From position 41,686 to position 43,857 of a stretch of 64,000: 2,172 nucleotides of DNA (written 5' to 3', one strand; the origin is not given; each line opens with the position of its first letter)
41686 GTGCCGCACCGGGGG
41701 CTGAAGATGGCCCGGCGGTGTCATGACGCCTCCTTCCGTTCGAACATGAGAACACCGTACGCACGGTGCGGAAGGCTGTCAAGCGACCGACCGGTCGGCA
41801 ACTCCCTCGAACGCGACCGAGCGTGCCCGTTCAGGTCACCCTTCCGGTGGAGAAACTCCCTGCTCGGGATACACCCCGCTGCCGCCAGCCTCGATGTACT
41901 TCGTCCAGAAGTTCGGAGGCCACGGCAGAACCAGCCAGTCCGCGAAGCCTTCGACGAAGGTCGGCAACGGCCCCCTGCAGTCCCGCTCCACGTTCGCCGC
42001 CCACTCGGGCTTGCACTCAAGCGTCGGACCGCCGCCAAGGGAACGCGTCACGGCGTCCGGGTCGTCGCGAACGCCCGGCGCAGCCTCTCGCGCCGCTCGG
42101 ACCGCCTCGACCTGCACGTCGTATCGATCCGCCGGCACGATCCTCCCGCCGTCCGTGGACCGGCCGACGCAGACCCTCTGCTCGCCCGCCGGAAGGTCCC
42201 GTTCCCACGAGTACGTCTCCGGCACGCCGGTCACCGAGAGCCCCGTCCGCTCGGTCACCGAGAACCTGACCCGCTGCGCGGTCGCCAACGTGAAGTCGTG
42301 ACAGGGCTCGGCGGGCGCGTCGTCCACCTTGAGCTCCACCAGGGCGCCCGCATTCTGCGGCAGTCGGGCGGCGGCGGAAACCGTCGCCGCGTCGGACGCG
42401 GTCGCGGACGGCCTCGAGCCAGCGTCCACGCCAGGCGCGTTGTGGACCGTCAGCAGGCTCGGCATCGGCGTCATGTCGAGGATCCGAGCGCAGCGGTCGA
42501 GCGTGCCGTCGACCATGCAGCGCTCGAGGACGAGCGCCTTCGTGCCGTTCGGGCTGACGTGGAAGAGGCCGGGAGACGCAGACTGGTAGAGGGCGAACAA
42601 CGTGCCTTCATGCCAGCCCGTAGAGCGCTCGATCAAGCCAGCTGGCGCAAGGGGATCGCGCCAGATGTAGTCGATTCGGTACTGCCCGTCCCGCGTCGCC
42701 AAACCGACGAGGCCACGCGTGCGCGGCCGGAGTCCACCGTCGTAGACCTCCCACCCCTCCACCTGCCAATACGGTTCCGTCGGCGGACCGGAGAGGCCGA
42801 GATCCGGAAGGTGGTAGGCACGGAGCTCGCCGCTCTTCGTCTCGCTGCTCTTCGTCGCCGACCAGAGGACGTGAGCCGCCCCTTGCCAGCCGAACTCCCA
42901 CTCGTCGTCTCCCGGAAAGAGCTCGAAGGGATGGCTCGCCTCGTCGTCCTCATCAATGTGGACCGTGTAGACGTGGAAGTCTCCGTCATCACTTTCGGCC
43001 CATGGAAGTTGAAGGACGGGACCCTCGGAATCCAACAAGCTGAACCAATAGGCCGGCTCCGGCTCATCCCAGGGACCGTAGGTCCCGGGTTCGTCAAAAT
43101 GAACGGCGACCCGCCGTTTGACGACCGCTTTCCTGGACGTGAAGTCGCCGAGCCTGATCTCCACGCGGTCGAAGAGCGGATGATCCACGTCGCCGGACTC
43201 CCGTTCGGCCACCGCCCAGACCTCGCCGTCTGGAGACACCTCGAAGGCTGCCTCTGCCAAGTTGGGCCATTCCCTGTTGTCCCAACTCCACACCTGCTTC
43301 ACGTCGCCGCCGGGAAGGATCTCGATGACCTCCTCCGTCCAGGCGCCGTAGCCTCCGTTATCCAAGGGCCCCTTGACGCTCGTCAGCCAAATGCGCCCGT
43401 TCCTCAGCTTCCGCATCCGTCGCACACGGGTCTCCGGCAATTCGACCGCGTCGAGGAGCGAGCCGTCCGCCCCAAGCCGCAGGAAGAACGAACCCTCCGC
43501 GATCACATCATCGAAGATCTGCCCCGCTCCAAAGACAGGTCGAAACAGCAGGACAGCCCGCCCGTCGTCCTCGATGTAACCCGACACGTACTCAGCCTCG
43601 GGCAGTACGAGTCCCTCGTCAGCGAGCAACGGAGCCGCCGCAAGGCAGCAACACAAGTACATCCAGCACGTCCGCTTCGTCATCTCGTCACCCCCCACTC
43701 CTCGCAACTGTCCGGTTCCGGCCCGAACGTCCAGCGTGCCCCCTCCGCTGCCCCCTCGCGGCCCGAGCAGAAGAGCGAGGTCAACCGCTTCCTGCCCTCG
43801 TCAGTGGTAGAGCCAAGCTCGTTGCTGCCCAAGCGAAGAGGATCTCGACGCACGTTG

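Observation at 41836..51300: Secreted NBR1-repeat M23 peptidase followed by a coupled tandem array of four unnamed paralogs: candidate lytic-effector / cognate-partner (immunity-like) locus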

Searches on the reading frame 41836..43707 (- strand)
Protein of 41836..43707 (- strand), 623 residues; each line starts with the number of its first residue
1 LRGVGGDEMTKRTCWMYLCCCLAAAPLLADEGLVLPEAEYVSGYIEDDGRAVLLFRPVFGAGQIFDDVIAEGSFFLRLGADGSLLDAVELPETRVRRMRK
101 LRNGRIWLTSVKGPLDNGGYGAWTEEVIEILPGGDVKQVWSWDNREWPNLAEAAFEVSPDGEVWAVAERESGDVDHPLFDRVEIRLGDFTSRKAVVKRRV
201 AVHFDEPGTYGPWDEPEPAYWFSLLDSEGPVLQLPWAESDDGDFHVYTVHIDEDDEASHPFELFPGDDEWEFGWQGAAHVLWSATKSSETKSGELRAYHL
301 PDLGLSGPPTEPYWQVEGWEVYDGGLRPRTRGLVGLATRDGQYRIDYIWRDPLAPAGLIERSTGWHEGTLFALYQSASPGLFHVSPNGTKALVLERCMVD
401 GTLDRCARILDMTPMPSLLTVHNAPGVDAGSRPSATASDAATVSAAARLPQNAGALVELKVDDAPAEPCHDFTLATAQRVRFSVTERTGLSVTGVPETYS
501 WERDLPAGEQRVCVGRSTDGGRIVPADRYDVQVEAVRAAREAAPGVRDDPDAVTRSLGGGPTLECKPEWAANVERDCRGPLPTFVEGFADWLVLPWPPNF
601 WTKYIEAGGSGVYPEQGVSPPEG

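Call 3: search_protein_families(library=pfam, proteins=[window:41836-43707:-], max_evalue=0.01)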
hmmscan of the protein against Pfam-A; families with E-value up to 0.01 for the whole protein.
window:41836-43707:- (623 aa): 0 families

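Call 7: search_protein_families(library=ncbifam, proteins=[window:41836-43707:-], max_evalue=0.1)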
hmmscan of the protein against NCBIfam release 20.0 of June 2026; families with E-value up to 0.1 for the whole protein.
window:41836-43707:- (623 aa): 0 families

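Call 79: search_protein_families(library=padloc, proteins=[window:41836-43707:-], max_evalue=0.1)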
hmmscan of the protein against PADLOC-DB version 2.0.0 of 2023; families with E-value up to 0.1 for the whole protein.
window:41836-43707:- (623 aa): 0 families

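Call 80: search_protein_families(library=phrogs, proteins=[window:41836-43707:-], max_evalue=0.1)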
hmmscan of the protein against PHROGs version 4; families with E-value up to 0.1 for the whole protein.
window:41836-43707:- (623 aa): 0 families
